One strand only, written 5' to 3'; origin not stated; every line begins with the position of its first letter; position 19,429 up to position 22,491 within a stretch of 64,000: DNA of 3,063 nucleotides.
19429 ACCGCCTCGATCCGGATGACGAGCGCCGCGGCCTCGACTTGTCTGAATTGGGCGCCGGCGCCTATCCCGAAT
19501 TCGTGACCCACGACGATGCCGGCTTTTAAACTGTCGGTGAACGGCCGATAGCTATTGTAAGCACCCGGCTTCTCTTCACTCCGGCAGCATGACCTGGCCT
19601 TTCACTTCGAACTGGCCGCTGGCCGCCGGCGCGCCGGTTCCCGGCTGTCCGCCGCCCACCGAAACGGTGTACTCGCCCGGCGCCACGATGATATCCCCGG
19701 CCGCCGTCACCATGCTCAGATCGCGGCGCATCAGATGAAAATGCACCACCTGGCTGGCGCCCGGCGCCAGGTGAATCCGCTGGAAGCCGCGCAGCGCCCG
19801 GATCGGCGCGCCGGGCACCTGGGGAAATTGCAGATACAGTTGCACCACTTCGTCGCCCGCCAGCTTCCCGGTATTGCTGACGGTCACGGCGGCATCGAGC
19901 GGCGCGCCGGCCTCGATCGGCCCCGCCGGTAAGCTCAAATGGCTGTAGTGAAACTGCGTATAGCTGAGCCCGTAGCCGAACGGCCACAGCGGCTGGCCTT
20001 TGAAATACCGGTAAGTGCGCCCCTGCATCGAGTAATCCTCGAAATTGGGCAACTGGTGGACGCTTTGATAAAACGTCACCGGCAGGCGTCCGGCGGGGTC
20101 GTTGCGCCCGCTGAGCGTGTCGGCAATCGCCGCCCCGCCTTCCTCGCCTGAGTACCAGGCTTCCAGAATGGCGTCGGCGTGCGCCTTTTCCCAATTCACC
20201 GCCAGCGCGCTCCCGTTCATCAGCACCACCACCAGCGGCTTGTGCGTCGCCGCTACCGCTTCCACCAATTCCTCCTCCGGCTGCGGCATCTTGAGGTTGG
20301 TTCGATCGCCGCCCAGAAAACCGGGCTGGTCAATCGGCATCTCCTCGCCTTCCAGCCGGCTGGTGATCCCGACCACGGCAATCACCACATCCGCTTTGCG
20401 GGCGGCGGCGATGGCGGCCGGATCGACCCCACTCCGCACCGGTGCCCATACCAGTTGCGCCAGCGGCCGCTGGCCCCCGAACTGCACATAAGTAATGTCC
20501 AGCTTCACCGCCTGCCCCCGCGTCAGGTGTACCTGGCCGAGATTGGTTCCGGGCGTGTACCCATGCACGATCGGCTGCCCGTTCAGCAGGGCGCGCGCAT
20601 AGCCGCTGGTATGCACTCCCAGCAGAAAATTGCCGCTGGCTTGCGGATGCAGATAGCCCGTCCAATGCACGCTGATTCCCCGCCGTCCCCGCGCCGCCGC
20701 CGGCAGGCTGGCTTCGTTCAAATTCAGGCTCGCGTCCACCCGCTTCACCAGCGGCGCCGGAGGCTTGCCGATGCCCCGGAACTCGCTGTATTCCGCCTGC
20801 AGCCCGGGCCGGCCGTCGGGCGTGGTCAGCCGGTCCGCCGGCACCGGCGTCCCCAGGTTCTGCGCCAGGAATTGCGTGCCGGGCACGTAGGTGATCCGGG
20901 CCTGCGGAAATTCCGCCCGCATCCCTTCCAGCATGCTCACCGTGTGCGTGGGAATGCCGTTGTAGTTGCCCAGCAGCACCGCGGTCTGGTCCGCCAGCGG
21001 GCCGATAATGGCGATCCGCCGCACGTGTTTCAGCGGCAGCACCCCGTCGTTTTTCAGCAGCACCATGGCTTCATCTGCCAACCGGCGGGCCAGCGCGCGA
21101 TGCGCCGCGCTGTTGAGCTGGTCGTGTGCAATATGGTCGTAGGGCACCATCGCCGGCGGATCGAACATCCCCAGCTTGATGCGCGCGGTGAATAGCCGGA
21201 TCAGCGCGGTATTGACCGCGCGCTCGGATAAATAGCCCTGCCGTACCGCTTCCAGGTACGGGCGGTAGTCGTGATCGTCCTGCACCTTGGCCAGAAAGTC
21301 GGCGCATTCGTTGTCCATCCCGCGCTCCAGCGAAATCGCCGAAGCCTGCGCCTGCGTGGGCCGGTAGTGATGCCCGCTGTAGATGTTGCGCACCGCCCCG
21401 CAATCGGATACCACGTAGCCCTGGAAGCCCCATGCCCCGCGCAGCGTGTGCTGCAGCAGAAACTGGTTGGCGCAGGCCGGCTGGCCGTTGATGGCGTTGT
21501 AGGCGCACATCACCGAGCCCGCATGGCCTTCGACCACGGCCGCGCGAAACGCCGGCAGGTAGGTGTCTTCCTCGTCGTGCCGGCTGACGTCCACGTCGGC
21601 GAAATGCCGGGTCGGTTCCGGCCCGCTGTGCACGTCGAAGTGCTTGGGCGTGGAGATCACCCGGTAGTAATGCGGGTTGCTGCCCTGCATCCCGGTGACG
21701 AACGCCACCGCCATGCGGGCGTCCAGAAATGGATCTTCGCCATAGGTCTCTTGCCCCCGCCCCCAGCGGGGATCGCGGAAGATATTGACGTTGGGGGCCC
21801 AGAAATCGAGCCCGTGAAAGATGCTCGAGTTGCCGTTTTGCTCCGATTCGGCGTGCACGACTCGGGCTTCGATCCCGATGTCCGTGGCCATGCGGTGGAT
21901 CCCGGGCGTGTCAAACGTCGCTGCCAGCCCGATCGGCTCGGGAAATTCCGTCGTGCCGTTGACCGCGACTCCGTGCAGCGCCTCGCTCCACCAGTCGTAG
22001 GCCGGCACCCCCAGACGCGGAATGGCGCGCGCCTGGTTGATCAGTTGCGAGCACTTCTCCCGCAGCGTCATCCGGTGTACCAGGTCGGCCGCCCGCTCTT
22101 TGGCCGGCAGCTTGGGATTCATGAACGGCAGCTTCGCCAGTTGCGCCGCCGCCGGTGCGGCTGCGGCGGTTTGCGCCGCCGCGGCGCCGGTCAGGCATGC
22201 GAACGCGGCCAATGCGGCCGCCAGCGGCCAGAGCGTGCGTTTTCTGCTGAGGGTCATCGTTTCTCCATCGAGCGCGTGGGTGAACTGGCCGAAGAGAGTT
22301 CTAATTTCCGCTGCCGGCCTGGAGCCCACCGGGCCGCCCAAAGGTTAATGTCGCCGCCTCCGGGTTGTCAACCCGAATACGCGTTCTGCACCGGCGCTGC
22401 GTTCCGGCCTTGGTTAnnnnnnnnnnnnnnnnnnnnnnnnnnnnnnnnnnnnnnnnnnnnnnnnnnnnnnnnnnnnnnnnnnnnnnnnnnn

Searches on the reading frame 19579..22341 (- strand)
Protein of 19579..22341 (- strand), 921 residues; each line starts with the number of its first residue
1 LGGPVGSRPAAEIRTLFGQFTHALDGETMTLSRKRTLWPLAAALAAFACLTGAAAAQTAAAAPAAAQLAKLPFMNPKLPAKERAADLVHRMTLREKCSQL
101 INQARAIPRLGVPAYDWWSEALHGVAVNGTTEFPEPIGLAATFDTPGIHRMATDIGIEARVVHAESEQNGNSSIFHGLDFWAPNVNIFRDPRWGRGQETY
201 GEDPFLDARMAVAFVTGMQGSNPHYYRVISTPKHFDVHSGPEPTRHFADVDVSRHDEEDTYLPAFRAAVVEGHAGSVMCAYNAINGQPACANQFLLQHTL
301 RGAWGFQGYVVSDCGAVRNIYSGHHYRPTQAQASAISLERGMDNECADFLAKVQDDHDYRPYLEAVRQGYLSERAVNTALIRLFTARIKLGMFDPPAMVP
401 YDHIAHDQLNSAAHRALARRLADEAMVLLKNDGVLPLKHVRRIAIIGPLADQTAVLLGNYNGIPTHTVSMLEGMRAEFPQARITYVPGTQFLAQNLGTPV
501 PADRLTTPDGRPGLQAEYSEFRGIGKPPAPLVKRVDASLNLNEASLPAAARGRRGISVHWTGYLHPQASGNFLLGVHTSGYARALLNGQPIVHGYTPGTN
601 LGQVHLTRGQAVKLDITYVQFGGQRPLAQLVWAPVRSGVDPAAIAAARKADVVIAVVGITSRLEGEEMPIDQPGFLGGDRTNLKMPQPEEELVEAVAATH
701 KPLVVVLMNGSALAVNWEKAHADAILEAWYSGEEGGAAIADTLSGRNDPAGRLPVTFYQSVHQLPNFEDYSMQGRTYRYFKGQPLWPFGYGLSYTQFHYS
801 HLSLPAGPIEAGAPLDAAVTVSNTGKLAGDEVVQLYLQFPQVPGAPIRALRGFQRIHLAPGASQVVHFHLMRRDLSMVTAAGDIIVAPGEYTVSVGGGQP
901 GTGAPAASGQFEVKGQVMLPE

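Call 41: search_protein_families(library=pfam, proteins=[window:19579-22341:-], max_evalue=0.0001)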
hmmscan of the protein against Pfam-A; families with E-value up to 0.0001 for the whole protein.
window:19579-22341:- (921 aa): 4 families
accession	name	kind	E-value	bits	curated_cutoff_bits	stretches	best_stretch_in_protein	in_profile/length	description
PF01915.27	Glyco_hydro_3_C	-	2.1e-55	188.2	31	1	426-794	1-200/200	Glycosyl hydrolase family 3 C-terminal domain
PF00933.27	Glyco_hydro_3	-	1.1e-39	137.2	27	1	96-385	47-315/316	Glycosyl hydrolase family 3 N terminal domain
PF14310.12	Fn3-like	-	3.1e-20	72.5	25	1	831-897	1-69/71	Fibronectin type III-like domain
PF07691.17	PA14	-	8.2e-06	26.1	24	1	547-634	37-135/147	PA14 domain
